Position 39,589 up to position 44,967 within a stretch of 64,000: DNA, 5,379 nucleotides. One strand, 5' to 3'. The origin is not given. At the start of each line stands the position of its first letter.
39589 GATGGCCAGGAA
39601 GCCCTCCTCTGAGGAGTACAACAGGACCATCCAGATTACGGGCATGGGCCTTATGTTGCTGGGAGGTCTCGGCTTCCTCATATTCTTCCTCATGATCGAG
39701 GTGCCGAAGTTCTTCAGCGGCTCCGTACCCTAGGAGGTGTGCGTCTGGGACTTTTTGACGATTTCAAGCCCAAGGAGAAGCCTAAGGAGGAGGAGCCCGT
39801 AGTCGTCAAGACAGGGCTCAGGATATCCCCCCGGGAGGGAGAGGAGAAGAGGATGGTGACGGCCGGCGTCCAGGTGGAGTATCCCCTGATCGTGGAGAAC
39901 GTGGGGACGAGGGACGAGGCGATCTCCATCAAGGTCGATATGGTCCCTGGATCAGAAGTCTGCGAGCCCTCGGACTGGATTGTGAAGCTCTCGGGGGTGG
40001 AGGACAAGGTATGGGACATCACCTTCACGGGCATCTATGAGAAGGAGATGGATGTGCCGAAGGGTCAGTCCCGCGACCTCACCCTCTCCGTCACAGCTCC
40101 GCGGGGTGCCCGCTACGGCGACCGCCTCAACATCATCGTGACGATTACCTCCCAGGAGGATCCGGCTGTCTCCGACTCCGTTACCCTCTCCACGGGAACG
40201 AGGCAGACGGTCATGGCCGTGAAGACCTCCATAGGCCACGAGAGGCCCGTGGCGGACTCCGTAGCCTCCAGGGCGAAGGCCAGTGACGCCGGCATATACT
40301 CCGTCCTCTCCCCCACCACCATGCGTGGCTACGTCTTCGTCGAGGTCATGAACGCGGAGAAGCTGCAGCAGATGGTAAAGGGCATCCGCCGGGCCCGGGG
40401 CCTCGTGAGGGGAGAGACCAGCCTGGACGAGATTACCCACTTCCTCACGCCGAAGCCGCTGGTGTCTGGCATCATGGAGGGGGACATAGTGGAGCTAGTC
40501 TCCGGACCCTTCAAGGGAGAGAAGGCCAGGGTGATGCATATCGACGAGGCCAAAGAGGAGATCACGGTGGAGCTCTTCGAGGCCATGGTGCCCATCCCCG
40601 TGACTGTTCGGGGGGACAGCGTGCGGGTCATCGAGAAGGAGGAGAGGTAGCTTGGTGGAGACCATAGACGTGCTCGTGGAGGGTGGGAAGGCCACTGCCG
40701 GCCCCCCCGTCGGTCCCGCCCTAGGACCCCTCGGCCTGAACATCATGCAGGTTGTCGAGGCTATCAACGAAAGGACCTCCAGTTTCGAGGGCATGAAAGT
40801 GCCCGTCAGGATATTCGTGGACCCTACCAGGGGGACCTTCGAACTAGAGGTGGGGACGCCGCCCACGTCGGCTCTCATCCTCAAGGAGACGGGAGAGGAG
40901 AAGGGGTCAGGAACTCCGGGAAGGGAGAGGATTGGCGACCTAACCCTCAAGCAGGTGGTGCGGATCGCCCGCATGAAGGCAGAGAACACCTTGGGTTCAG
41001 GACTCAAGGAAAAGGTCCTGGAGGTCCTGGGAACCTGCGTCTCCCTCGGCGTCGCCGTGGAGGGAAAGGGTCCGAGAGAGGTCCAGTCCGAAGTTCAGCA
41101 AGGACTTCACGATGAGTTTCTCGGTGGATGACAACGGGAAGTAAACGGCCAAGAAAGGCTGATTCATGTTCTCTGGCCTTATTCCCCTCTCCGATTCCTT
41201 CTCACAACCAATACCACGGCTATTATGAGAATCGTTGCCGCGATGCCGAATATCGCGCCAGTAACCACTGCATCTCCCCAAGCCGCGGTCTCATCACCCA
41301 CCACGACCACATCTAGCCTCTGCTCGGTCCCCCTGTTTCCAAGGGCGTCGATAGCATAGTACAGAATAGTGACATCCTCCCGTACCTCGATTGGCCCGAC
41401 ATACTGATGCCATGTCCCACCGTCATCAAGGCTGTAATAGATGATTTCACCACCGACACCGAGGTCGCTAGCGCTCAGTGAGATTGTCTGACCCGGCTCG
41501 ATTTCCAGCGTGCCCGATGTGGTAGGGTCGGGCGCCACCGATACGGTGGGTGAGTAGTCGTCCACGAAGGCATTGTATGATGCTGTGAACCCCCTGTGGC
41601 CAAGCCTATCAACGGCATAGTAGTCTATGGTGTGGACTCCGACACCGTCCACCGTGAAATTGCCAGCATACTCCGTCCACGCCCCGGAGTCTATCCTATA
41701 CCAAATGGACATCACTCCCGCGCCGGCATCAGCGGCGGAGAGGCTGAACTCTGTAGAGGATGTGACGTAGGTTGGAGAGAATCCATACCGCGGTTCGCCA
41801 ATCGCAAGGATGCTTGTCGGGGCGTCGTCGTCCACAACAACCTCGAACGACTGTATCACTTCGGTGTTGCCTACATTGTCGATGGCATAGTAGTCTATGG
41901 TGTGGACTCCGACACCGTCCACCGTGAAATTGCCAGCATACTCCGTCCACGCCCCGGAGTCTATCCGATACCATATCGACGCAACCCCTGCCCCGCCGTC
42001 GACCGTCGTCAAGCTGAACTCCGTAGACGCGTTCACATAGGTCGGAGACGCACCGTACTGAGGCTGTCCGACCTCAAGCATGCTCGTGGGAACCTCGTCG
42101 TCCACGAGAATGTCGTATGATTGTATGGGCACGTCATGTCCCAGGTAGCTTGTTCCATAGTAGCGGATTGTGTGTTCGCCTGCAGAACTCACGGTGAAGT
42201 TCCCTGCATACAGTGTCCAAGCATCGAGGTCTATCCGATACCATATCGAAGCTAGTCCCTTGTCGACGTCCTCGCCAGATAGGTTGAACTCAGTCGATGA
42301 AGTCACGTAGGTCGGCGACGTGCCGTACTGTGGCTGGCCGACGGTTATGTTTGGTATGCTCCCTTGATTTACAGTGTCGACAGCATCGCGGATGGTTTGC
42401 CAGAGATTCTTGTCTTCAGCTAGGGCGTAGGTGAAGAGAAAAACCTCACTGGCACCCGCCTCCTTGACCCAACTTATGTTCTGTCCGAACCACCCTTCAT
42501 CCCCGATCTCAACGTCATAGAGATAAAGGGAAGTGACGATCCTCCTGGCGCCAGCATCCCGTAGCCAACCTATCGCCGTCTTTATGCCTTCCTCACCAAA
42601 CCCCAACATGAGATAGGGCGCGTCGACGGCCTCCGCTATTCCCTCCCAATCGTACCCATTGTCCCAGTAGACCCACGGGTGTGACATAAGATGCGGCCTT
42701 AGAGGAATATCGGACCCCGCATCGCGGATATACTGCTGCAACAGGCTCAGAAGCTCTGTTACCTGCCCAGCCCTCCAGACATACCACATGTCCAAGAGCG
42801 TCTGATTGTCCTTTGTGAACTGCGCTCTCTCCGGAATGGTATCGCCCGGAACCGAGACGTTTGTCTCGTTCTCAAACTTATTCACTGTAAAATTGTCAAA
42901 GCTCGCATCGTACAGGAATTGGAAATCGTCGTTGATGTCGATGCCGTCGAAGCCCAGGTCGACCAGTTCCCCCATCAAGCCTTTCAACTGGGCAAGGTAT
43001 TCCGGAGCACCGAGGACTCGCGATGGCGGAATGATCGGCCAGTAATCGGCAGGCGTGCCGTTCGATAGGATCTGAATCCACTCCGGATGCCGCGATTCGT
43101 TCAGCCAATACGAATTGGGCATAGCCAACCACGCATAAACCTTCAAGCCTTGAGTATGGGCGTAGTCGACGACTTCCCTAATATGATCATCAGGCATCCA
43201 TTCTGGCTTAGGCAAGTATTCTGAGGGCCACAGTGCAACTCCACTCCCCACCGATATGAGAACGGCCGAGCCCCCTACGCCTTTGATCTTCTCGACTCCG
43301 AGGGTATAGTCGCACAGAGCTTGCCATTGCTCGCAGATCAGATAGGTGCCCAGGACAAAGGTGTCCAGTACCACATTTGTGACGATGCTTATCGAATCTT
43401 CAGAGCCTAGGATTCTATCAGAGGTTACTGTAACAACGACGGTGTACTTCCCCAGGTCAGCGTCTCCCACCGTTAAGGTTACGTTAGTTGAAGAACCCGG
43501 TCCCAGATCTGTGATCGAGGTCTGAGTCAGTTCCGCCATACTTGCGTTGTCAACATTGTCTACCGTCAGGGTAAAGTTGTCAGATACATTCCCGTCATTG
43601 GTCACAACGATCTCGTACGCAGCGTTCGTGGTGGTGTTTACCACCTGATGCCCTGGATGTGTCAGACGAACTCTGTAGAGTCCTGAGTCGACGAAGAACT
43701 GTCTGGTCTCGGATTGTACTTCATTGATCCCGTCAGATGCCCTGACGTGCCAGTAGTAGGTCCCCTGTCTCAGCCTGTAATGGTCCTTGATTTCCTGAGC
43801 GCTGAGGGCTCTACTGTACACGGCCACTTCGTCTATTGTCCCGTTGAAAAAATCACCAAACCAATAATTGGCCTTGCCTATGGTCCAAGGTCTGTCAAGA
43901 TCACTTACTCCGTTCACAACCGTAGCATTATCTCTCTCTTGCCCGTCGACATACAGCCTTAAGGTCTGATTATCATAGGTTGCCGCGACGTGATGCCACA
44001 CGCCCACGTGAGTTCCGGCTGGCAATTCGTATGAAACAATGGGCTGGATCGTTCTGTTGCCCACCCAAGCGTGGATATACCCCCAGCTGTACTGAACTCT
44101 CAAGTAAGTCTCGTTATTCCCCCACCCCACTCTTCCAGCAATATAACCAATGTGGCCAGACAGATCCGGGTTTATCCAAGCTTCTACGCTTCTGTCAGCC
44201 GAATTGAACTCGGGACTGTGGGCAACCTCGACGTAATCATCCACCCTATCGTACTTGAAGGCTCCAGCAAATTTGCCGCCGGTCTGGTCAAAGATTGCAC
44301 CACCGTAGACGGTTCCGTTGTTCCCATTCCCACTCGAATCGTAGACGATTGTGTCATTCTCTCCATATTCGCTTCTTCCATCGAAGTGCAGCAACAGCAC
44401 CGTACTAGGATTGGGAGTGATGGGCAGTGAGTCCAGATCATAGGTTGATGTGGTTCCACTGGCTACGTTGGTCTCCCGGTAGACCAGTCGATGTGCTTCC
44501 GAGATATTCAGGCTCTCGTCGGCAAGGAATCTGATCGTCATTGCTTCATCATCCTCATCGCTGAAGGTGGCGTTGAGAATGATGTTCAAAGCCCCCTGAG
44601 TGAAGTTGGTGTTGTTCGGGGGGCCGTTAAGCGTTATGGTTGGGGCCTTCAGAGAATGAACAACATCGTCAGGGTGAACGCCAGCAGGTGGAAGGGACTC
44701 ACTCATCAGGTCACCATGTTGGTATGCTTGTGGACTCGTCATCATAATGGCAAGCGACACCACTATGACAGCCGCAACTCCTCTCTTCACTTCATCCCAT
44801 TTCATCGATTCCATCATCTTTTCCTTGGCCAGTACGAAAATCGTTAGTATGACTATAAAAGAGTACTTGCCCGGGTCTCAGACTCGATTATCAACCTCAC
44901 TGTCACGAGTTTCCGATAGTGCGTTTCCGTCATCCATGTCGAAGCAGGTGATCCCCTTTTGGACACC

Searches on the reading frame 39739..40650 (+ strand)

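Call 82: search_protein_families(library=pfam, proteins=[window:39739-40650:+], max_evalue=0.00001)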
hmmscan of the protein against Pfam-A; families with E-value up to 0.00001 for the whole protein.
window:39739-40650:+ (303 aa): 2 families
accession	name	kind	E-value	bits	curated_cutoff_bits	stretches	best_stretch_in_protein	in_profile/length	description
PF03439.18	Spt5-NGN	-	2.4e-15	56.7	22.4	1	160-236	4-84/84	Early transcription elongation factor of RNA pol II, NGN section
PF00467.35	KOW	-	2.7e-08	33.7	22.3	1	247-278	1-32/32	KOW motif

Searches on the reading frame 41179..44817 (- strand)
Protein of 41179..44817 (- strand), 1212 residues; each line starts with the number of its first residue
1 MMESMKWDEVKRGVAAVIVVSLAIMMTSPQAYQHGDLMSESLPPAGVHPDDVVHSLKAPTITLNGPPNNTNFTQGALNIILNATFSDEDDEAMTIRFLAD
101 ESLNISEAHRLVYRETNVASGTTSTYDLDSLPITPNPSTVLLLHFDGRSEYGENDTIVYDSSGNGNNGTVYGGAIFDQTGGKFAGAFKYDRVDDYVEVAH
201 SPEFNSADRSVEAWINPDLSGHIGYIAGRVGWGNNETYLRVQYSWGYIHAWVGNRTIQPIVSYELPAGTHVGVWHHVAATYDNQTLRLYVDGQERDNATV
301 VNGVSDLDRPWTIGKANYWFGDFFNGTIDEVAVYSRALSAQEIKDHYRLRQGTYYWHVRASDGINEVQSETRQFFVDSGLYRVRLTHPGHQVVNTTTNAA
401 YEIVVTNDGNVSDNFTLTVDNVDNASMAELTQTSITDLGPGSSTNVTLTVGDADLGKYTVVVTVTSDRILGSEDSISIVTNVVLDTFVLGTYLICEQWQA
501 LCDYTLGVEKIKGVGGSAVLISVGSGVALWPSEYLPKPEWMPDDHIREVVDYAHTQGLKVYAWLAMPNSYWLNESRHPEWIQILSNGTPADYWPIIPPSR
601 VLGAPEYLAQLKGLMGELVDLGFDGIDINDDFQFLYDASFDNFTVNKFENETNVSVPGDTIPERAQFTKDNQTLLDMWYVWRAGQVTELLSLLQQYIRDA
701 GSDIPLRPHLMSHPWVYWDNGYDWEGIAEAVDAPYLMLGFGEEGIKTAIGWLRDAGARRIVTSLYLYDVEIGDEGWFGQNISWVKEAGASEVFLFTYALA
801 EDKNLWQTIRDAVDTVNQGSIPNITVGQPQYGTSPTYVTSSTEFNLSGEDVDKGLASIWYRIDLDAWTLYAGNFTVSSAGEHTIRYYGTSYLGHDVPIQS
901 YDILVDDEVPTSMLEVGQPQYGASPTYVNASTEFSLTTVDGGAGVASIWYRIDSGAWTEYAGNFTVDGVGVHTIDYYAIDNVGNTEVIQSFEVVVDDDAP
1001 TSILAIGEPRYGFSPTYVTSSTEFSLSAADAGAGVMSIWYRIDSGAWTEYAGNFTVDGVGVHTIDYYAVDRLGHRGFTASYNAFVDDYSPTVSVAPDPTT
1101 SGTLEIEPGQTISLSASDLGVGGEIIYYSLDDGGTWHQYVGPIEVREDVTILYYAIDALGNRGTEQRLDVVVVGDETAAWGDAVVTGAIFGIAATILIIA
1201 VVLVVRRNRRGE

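Call 25: search_protein_families(library=pfam, proteins=[window:41179-44817:-], max_evalue=0.00001)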
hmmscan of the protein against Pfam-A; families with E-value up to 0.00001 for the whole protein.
window:41179-44817:- (1212 aa): 2 families
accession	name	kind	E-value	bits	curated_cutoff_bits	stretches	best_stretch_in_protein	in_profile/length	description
PF13385.13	Laminin_G_3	-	7.2e-29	101.3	27.6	1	192-344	3-151/151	Concanavalin A-like lectin/glucanases superfamily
PF02638.21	GHL10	-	3.9e-08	33.2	27.9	1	524-700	42-219/311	Glycosyl hydrolase-like 10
